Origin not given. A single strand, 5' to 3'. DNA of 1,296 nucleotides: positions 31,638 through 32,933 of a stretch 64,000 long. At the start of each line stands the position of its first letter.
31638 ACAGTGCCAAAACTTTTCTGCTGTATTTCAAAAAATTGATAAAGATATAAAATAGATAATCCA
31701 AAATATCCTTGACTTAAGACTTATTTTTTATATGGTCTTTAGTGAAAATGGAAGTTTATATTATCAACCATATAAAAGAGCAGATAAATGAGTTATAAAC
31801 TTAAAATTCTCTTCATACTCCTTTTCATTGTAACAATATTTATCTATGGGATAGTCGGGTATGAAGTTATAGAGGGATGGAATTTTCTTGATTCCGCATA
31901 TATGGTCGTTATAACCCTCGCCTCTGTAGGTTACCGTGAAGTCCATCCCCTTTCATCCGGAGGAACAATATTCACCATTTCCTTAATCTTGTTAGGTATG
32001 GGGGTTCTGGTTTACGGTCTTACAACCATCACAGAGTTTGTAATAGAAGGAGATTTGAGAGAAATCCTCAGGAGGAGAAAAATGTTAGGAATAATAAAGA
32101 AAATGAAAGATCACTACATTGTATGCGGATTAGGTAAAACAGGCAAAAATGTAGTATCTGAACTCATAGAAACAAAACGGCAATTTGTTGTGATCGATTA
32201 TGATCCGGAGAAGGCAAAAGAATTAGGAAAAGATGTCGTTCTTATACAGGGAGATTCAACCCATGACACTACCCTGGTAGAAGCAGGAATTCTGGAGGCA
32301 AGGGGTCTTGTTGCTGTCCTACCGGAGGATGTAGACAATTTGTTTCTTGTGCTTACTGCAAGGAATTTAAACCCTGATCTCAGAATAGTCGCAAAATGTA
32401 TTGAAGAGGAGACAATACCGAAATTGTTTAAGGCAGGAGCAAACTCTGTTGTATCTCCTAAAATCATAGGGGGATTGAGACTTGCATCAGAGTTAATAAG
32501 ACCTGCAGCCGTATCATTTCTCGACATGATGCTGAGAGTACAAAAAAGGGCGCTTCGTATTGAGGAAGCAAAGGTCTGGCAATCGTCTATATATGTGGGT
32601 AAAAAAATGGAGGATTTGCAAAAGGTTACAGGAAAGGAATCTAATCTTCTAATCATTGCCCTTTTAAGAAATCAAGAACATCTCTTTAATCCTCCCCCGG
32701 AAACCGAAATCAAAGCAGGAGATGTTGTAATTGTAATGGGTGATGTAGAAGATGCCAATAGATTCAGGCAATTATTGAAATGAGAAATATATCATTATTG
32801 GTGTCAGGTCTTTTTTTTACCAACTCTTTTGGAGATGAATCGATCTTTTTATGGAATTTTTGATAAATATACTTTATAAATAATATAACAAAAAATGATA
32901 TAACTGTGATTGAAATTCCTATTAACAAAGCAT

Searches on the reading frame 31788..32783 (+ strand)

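Call 79: search_protein_families(library=pfam, proteins=[window:31788-32783:+], max_evalue=1e-8)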
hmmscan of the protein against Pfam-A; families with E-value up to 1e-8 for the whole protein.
window:31788-32783:+ (331 aa): 3 families
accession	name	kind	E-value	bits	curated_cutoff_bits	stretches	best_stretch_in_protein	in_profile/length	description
PF02254.24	TrkA_N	-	9.2e-31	107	23.8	1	110-224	1-116/116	TrkA-N domain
PF07885.22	Ion_trans_2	-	2.8e-13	50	22.5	1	13-86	2-78/79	Ion channel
PF02080.26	TrkA_C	-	5.3e-13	49.1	27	1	262-330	5-70/71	TrkA-C domain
